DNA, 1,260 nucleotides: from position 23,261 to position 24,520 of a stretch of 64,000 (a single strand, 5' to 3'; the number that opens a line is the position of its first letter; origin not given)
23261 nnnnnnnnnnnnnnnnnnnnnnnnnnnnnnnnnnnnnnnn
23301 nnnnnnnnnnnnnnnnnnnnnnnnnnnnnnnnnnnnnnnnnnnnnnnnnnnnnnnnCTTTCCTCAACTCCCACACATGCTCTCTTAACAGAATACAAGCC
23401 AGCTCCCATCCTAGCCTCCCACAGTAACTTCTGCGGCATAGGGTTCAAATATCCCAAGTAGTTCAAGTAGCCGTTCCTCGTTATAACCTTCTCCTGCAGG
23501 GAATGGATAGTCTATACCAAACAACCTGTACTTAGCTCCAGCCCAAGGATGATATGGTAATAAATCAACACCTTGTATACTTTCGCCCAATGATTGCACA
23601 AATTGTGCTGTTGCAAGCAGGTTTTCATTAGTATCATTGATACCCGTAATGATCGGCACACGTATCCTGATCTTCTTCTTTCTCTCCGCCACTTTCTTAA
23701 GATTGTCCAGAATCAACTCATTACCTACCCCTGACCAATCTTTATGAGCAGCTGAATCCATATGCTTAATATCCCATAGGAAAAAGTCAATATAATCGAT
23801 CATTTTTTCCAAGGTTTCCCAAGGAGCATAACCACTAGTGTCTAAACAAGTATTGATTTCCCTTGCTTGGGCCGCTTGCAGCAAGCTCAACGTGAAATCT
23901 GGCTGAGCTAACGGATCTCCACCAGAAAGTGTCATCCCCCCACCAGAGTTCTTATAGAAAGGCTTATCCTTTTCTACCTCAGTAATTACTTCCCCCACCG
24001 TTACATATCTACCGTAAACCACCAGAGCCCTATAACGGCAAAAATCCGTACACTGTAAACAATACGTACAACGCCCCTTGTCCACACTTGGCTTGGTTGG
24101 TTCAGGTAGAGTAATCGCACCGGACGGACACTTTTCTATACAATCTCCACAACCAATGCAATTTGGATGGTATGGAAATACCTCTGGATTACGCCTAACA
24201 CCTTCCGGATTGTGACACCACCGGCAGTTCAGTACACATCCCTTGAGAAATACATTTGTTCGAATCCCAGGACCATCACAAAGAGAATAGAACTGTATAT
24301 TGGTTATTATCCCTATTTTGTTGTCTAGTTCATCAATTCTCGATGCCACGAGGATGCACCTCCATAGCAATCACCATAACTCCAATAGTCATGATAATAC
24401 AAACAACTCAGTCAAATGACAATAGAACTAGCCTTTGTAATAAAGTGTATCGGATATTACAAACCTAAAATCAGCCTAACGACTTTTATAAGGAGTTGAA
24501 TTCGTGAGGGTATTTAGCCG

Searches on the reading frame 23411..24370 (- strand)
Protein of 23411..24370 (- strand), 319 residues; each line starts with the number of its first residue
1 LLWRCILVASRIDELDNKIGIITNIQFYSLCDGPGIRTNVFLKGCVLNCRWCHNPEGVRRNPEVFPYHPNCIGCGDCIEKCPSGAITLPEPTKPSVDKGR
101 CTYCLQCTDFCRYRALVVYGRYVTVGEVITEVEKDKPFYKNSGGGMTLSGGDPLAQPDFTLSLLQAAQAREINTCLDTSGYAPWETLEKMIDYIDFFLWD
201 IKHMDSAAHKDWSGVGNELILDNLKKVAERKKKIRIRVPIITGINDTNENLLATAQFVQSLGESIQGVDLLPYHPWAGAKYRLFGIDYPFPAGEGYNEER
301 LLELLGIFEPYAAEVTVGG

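Call 39: search_protein_families(library=pfam, proteins=[window:23411-24370:-], max_evalue=0.01)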
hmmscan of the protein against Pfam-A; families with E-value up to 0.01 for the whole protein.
window:23411-24370:- (319 aa): 10 families
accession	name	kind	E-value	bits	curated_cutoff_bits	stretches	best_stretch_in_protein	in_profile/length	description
PF04055.27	Radical_SAM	-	2.6e-18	67.2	29.5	1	100-254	10-162/166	Radical SAM superfamily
PF13353.11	Fer4_12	-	1.9e-12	48.1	22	1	32-210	2-124/137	4Fe-4S single cluster domain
PF00037.32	Fer4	-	2.5e-09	37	21.1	2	71-87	8-24/24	4Fe-4S binding domain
PF12838.12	Fer4_7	-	7.9e-08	33.1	27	1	70-114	1-51/52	4Fe-4S dicluster domain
PF13187.11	Fer4_9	-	3.1e-07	30.7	27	1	70-115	1-51/52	4Fe-4S dicluster domain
PF13237.11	Fer4_10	-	0.00014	22.2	25.5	1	70-111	8-52/53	4Fe-4S dicluster domain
PF14697.11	Fer4_21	-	0.00018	22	35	1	70-111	7-51/59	4Fe-4S dicluster domain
PF12837.12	Fer4_6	-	0.00055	20.2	25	1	70-86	8-24/24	4Fe-4S binding domain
PF13484.11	Fer4_16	-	0.0021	19.2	30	1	70-101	1-29/66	4Fe-4S double cluster binding domain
PF13534.11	Fer4_17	-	0.0022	19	22.2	0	70-93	1-24/61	4Fe-4S dicluster domain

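Call 86: search_protein_families(library=ncbifam, proteins=[window:23411-24370:-], max_evalue=0.00001)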
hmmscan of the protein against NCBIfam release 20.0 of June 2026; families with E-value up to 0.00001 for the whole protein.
window:23411-24370:- (319 aa): 28 families (the best 25 are shown)
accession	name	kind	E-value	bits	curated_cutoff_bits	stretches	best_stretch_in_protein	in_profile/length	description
TIGR02494.1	PFLE_PFLC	subfamily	9.3e-102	340.2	174.35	1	22-309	1-290/293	glycyl-radical enzyme activating protein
NF043069.1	T4HPD_activ_SAM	equivalog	3.8e-99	331.8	425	1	20-319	2-299/299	trans-4-hydroxy-L-proline dehydratase activase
NF048010.1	SfplDhtActHpsHDes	equivalog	3.2e-93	311.8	430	1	17-302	3-292/298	(2S)-3-sulfopropanediol dehydratase activating enzyme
TIGR04395.1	cutC_activ_rSAM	equivalog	2.4e-90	303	360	1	21-317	6-306/309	choline TMA-lyase-activating enzyme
NF033719.1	ind_deCO2_activ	equivalog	4e-82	275.9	425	1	20-309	1-294/302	indoleacetate decarboxylase activase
NF048008.1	SfplDhtActHpfHKleb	equivalog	2.5e-79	266.8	500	1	21-289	1-274/308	(2S)-3-sulfopropanediol dehydratase activating enzyme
TIGR04003.1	rSAM_BssD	equivalog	1e-75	254.8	496.45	1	21-305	2-293/314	[benzylsuccinate synthase]-activating enzyme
NF033717.2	HPDL_rSAM_activ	equivalog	4.2e-75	252.9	420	1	19-308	3-296/311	4-hydroxyphenylacetate decarboxylase activase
NF007483.0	PRK10076.1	equivalog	1.8e-55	188.2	326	2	100-319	75-292/292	[formate-C-acetyltransferase]-activating enzyme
TIGR02493.1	PFLA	equivalog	2.2e-55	187.6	231.75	2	100-308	28-232/235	pyruvate formate-lyase-activating protein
TIGR04041.1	activase_YjjW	hypoth_equivalog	2e-48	165.2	250.2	1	21-274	3-239/276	YjjW family glycine radical enzyme activase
NF008356.0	PRK11145.1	equivalog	4.3e-45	153.9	375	2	104-315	30-244/246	pyruvate formate lyase 1-activating protein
TIGR02495.1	NrdG2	equivalog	2.5e-14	53.1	131.15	1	119-259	43-181/193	anaerobic ribonucleoside-triphosphate reductase activating protein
TIGR02491.1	NrdG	equivalog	1.9e-11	44.1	126.1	1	22-58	2-38/154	anaerobic ribonucleoside-triphosphate reductase activating protein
NF045874.1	Vhu_polyferre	exception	3.6e-09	35.9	600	1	69-122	128-180/381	F420-non-reducing hydrogenase associated-polyferredoxin VhuB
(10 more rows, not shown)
